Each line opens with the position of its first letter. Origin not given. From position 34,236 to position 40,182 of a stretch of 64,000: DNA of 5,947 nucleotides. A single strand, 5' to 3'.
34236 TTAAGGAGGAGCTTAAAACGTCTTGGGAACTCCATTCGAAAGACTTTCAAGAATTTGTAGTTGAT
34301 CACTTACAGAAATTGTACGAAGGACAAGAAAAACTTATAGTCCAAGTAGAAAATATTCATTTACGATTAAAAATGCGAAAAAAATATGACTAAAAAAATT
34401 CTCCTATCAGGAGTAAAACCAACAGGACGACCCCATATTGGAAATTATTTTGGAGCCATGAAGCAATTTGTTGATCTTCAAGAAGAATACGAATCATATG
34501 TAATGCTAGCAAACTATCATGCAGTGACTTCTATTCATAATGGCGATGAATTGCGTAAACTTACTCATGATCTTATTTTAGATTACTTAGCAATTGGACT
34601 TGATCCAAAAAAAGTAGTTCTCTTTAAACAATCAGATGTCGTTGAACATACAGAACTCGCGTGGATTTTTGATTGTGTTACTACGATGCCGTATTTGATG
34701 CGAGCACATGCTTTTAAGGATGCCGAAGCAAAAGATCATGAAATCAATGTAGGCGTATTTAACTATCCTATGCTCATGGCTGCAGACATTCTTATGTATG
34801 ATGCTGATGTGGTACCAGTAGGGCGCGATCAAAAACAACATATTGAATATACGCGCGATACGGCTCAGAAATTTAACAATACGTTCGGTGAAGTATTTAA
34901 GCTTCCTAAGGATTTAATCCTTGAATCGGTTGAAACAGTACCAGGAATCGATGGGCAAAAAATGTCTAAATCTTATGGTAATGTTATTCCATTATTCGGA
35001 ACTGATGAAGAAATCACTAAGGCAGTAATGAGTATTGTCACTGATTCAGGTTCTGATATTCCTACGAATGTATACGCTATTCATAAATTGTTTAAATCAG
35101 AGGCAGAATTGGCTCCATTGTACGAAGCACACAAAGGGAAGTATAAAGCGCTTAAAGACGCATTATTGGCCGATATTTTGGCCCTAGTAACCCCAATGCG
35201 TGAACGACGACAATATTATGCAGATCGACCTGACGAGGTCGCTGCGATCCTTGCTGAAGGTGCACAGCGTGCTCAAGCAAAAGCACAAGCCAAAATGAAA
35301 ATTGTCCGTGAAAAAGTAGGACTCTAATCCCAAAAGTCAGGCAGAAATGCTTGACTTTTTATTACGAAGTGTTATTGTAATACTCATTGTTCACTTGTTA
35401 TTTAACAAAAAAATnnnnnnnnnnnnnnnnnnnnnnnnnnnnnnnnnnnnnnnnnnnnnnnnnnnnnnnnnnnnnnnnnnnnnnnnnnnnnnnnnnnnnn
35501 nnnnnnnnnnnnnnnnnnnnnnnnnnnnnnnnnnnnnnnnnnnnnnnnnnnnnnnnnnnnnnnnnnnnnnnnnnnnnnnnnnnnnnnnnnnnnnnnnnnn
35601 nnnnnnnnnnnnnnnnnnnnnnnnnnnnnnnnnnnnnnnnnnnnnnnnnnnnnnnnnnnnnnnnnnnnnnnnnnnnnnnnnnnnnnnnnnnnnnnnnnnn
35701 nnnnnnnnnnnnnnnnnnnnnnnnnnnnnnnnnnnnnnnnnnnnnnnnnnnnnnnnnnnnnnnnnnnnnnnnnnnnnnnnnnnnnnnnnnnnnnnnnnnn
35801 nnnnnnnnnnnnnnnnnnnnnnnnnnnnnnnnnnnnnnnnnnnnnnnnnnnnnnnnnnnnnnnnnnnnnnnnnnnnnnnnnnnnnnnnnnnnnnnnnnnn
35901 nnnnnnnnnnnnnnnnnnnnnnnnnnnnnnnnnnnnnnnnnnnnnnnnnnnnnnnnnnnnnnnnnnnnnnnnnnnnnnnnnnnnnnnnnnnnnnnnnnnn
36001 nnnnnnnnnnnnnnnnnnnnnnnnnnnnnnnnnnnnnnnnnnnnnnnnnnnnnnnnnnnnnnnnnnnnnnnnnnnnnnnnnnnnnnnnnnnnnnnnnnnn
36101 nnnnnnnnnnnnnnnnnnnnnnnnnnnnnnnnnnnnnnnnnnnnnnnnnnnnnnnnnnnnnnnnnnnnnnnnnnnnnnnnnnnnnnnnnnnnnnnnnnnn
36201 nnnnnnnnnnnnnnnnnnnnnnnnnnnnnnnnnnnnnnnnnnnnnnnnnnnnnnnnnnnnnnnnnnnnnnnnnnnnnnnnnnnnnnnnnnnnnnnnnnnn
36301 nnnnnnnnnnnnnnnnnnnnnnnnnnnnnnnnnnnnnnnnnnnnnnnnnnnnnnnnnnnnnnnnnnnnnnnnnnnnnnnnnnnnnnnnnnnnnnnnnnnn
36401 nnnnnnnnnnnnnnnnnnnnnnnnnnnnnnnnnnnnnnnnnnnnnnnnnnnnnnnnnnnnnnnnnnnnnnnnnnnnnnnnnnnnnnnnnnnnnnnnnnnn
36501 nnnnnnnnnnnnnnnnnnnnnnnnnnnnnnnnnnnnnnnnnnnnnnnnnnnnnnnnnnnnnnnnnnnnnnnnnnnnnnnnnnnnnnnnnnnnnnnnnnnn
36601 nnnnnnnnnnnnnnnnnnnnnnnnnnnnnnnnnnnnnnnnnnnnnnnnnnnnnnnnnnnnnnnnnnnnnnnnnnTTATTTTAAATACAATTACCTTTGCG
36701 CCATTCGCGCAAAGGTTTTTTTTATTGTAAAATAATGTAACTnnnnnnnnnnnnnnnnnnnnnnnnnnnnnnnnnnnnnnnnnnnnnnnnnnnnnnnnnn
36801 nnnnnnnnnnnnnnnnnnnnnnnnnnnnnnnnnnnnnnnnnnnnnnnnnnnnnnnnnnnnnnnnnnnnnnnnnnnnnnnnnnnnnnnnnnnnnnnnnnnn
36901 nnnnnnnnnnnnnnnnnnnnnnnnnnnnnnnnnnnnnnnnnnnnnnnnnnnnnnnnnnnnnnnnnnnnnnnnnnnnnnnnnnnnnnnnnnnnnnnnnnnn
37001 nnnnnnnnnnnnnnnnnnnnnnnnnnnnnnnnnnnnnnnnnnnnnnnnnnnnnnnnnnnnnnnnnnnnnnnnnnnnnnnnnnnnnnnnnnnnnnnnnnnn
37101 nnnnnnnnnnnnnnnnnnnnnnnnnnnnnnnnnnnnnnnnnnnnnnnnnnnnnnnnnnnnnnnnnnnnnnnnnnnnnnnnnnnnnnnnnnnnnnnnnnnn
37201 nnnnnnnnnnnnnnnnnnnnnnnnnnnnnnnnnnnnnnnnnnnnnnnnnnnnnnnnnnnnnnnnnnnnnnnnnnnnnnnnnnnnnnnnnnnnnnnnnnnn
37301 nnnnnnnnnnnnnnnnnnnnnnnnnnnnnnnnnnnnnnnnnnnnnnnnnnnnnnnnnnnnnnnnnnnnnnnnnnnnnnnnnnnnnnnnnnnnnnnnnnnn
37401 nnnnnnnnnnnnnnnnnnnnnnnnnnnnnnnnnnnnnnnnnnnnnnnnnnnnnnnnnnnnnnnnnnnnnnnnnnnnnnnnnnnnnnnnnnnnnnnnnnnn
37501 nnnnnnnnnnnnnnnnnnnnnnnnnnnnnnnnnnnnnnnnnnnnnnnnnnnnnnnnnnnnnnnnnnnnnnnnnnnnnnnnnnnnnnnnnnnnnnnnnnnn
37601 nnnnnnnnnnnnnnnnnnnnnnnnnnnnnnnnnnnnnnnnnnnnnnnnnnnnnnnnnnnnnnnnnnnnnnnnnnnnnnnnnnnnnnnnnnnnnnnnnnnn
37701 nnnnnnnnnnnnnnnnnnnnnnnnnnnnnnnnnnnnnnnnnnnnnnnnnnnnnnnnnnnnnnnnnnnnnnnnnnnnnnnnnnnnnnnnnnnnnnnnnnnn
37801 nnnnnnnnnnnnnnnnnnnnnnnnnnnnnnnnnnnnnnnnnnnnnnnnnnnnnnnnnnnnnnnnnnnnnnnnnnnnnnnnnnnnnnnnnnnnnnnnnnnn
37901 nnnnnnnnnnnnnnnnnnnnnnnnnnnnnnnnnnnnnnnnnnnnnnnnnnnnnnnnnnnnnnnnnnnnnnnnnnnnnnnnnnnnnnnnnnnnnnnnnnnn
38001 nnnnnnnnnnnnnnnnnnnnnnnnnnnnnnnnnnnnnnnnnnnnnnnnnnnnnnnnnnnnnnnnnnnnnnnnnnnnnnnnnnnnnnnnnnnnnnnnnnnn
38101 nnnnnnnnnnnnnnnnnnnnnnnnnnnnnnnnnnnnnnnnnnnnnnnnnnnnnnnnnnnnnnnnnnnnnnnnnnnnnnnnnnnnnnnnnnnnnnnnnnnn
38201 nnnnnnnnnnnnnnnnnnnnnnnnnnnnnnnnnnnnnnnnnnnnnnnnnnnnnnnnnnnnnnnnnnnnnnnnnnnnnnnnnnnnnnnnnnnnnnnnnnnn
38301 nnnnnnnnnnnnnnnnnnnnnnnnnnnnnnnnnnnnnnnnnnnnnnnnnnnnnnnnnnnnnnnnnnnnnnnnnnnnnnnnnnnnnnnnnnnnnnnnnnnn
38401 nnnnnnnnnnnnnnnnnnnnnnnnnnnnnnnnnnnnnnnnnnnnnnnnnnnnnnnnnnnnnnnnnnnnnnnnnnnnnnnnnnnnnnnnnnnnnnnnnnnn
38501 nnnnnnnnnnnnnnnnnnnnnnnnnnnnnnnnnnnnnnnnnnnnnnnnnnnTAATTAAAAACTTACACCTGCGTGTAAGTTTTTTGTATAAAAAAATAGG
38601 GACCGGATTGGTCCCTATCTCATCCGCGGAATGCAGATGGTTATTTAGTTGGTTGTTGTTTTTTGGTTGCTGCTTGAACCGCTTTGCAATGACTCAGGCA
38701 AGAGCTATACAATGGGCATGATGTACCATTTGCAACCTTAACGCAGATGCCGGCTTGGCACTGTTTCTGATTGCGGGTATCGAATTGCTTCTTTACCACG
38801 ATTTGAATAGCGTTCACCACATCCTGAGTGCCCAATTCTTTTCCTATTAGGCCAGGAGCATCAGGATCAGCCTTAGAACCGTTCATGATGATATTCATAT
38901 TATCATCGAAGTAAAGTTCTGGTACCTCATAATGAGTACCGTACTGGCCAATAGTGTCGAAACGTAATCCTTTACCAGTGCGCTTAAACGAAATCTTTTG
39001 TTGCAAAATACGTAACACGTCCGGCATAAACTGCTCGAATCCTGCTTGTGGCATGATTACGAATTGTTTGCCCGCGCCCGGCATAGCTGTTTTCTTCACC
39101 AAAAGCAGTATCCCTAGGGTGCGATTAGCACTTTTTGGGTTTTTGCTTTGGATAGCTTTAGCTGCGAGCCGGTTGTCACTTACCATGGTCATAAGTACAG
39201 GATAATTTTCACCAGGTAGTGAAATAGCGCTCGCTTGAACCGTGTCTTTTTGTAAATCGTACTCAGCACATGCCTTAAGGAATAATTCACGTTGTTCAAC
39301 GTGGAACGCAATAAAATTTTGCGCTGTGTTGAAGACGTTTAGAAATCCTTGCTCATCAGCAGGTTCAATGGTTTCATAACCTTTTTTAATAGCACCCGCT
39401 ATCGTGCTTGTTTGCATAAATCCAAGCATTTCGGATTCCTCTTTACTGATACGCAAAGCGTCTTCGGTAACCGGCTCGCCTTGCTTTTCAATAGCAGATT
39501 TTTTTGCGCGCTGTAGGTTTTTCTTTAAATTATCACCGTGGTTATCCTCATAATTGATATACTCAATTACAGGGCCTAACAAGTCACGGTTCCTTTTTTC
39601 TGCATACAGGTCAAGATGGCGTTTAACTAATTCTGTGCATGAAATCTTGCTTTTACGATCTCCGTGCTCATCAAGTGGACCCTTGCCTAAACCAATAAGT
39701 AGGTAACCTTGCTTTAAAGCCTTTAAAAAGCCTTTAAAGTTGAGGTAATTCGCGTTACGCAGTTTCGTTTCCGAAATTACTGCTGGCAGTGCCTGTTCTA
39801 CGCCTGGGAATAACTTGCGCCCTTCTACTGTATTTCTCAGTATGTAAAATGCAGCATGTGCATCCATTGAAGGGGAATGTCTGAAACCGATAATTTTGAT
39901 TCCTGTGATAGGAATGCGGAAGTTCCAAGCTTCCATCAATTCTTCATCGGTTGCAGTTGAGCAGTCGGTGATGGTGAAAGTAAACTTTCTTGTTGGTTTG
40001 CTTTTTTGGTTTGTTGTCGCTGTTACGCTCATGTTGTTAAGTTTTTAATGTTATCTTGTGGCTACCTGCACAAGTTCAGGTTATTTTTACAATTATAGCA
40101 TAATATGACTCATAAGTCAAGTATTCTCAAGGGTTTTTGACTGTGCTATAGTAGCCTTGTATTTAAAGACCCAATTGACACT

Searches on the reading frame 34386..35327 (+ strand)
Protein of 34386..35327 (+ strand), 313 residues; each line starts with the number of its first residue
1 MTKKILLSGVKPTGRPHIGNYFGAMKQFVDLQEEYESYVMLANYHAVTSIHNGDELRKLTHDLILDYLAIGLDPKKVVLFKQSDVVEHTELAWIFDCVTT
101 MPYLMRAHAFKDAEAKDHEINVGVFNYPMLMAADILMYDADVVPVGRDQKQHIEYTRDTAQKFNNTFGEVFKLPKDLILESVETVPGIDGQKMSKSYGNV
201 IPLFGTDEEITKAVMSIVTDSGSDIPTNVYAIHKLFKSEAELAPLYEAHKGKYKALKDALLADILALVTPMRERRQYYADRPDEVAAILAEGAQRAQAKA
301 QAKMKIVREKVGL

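Call 49: search_protein_families(library=pfam, proteins=[window:34386-35327:+], max_evalue=0.00001)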
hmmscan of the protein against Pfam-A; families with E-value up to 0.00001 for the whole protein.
window:34386-35327:+ (313 aa): 1 family
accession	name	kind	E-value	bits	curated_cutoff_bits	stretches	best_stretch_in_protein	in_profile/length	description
PF00579.31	tRNA-synt_1b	-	1.8e-62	211.7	21.1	1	5-260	7-266/292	tRNA synthetases class I (W and Y)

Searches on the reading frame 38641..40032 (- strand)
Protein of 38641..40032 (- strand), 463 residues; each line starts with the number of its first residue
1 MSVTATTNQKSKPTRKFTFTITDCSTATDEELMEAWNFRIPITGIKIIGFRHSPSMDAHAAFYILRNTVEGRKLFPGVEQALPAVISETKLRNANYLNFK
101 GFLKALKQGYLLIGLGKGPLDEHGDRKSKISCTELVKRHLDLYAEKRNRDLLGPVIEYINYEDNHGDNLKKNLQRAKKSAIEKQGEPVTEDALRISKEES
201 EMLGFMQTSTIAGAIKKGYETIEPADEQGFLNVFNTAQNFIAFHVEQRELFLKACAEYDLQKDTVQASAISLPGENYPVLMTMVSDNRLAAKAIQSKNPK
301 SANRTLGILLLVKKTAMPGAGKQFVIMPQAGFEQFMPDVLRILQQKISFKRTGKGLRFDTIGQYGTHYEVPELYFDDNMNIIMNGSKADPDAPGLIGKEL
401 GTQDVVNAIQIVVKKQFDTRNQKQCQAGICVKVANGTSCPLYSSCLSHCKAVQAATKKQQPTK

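Call 8: search_protein_families(library=pfam, proteins=[window:38641-40032:-])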
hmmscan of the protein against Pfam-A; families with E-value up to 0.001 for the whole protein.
window:38641-40032:- (463 aa): 0 families

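Call 10: search_protein_families(library=ncbifam, proteins=[window:38641-40032:-])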
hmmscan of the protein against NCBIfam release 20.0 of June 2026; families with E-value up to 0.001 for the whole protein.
window:38641-40032:- (463 aa): 0 families
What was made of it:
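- The divergent 463-aa ORF has no recognisable family, and it is not established that it co-occurs with the leader (calls 8, 10).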
